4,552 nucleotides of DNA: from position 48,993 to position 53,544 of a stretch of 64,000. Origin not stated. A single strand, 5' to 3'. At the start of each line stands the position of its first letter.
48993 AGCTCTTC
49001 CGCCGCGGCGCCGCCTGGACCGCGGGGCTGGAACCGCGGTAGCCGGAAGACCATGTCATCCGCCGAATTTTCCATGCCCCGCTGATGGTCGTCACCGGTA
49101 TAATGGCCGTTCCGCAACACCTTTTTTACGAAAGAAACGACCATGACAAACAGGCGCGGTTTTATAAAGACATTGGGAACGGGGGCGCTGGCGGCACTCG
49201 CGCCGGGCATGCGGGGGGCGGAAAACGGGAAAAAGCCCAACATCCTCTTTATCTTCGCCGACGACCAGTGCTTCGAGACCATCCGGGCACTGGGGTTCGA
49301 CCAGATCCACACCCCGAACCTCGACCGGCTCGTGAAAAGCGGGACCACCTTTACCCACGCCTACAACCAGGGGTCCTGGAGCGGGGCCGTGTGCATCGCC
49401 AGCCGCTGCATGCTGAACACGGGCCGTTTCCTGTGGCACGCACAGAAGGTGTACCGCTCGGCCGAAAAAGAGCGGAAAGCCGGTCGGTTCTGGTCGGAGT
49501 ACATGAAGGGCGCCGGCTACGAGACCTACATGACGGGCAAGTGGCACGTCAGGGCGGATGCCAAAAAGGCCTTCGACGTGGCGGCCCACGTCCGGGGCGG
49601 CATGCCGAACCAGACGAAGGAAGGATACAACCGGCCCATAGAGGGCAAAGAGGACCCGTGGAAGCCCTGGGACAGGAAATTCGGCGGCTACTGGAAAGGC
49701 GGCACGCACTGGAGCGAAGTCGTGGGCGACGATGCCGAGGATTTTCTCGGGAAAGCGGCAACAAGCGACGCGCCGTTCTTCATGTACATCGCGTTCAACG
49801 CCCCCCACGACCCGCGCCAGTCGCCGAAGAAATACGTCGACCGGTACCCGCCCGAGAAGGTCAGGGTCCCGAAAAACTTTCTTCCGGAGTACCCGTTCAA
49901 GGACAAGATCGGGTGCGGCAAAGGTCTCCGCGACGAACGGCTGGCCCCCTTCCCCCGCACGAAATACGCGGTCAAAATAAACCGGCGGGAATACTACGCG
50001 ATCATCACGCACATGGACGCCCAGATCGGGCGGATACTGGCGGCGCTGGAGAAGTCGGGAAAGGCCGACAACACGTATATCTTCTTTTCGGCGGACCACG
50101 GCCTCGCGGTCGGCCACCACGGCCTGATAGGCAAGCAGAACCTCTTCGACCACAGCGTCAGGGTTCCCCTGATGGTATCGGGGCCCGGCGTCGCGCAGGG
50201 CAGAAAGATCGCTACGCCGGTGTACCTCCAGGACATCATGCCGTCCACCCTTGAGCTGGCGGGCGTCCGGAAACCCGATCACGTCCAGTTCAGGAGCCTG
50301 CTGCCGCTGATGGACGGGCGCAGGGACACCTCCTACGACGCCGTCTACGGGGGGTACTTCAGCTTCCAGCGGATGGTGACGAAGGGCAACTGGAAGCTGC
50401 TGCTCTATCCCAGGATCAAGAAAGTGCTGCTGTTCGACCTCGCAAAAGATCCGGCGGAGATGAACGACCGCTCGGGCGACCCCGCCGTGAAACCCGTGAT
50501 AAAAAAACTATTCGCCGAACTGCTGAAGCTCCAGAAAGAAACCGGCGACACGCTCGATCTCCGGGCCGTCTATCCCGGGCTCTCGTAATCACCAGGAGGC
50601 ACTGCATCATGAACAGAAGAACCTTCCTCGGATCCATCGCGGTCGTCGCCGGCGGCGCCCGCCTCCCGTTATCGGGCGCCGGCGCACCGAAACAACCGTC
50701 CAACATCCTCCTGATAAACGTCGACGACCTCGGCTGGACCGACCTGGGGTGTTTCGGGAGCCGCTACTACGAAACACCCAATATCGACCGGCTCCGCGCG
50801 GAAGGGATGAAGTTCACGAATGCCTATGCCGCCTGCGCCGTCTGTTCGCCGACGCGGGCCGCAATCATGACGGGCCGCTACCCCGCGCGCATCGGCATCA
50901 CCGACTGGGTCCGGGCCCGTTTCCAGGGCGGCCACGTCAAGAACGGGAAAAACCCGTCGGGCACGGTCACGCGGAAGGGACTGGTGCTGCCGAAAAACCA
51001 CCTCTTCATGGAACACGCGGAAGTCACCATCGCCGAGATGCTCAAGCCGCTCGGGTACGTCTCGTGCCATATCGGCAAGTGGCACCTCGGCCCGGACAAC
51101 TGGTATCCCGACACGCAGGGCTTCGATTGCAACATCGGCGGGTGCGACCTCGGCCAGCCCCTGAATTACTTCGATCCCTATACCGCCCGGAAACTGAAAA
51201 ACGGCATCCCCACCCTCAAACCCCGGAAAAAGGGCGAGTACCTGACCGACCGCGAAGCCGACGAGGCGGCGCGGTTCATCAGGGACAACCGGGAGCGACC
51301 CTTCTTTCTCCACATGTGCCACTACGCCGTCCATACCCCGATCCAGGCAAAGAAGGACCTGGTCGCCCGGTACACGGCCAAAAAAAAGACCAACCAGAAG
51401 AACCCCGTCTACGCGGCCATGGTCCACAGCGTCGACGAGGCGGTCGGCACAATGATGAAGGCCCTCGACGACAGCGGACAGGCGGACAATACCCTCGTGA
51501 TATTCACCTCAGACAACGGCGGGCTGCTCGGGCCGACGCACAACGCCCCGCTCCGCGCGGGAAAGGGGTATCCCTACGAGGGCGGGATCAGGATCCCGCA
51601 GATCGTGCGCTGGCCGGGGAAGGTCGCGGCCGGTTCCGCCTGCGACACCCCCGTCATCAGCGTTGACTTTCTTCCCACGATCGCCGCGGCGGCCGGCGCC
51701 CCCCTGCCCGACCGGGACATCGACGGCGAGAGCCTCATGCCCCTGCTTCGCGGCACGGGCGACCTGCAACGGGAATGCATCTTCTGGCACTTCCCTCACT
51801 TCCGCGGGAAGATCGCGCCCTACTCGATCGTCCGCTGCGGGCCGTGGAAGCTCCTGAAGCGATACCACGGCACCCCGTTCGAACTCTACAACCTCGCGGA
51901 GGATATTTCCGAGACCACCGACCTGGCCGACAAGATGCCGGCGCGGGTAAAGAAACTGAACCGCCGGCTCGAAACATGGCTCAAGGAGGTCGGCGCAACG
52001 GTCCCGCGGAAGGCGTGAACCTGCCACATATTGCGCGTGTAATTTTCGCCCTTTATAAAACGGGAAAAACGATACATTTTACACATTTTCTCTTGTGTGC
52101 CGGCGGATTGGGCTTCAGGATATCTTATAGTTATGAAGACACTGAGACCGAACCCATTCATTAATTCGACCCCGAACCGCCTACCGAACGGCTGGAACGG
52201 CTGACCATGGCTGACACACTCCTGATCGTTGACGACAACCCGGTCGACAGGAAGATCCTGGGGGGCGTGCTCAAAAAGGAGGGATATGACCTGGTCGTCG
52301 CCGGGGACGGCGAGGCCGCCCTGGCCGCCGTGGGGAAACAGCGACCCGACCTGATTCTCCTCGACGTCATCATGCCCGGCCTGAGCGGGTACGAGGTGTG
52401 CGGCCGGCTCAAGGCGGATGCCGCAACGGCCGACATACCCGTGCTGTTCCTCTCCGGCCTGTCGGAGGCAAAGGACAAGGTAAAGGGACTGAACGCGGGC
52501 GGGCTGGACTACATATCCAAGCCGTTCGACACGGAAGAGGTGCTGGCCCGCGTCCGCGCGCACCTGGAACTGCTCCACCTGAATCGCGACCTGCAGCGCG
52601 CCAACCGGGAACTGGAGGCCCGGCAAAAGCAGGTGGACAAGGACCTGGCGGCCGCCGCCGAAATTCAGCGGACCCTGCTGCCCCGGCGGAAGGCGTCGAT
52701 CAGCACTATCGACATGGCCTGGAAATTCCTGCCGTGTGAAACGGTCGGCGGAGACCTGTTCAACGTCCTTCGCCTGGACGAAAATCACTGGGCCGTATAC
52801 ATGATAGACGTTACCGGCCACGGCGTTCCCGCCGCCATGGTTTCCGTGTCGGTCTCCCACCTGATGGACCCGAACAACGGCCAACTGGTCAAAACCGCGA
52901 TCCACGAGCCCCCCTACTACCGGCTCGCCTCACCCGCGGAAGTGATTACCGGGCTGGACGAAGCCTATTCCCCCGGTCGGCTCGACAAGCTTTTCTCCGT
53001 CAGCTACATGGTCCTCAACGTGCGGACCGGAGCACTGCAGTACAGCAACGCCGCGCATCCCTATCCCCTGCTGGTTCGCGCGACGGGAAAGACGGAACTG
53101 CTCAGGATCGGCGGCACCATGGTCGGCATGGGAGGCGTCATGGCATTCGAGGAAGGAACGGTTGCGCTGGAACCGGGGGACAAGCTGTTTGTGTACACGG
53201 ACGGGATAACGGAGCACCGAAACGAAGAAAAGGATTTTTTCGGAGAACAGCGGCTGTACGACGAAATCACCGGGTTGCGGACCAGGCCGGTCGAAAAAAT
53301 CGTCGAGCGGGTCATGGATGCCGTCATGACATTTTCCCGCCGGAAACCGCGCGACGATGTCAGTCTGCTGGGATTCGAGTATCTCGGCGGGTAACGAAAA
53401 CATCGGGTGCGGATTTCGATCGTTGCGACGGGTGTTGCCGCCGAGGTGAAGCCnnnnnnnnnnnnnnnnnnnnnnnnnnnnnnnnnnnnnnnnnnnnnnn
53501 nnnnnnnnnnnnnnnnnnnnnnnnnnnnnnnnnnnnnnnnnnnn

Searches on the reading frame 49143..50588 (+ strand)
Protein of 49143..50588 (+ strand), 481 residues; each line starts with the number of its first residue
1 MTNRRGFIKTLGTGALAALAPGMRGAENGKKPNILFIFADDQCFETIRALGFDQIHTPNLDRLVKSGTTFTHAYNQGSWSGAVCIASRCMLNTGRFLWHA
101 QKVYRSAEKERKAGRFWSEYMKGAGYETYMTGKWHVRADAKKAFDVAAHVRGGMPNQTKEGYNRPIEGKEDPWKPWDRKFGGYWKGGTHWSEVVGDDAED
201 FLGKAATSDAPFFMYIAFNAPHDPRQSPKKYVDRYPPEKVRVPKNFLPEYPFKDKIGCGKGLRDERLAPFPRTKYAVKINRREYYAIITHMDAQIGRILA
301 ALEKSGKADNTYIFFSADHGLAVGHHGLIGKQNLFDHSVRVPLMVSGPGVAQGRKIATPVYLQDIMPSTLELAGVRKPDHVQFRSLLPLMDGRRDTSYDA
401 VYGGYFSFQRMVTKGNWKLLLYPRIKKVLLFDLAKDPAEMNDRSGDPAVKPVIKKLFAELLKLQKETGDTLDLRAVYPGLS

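Call 16: search_protein_families(library=pfam, proteins=[window:49143-50588:+], max_evalue=0.00001)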
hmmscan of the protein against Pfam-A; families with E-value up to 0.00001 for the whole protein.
window:49143-50588:+ (481 aa): 2 families
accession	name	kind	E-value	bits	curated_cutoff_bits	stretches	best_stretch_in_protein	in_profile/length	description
PF00884.28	Sulfatase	-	1.6e-48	166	25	1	32-375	1-301/301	Sulfatase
PF16347.10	SGSH_C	-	5e-20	72.6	29.3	1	324-465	1-153/154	N-sulphoglucosamine sulphohydrolase, C-terminal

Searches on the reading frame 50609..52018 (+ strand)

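Call 16: search_protein_families(library=pfam, proteins=[window:50609-52018:+], max_evalue=0.00001)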
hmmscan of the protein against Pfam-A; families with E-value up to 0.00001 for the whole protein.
window:50609-52018:+ (469 aa): 3 families
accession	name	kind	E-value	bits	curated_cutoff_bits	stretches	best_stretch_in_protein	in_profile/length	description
PF00884.28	Sulfatase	-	3.3e-56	191.2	25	1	31-364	1-301/301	Sulfatase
PF16347.10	SGSH_C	-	7.6e-17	62.3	29.3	1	320-457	9-147/154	N-sulphoglucosamine sulphohydrolase, C-terminal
PF01663.27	Phosphodiest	-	1.1e-12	48.7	23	1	34-304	2-220/342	Type I phosphodiesterase / nucleotide pyrophosphatase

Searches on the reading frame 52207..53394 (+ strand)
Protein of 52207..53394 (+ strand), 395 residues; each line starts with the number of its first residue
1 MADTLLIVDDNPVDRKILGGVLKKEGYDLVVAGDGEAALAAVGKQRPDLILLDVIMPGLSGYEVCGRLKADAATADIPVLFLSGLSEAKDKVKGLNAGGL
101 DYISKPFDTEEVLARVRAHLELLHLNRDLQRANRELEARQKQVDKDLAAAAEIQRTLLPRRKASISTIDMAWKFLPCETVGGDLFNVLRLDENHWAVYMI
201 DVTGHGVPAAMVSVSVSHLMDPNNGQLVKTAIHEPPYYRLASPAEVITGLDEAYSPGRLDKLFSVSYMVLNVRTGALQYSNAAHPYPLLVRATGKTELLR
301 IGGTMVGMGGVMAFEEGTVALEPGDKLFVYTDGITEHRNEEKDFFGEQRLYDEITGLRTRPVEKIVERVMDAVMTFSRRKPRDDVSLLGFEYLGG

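Call 16: search_protein_families(library=pfam, proteins=[window:52207-53394:+], max_evalue=0.00001)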
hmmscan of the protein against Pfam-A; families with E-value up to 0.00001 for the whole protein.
window:52207-53394:+ (395 aa): 2 families
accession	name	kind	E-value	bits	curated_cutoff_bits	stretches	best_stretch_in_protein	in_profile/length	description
PF07228.17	SpoIIE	-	1.2e-39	136.7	25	1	192-390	2-189/192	Stage II sporulation protein E (SpoIIE)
PF00072.30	Response_reg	-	9.3e-28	97.1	30.2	1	6-117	2-111/111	Response regulator receiver domain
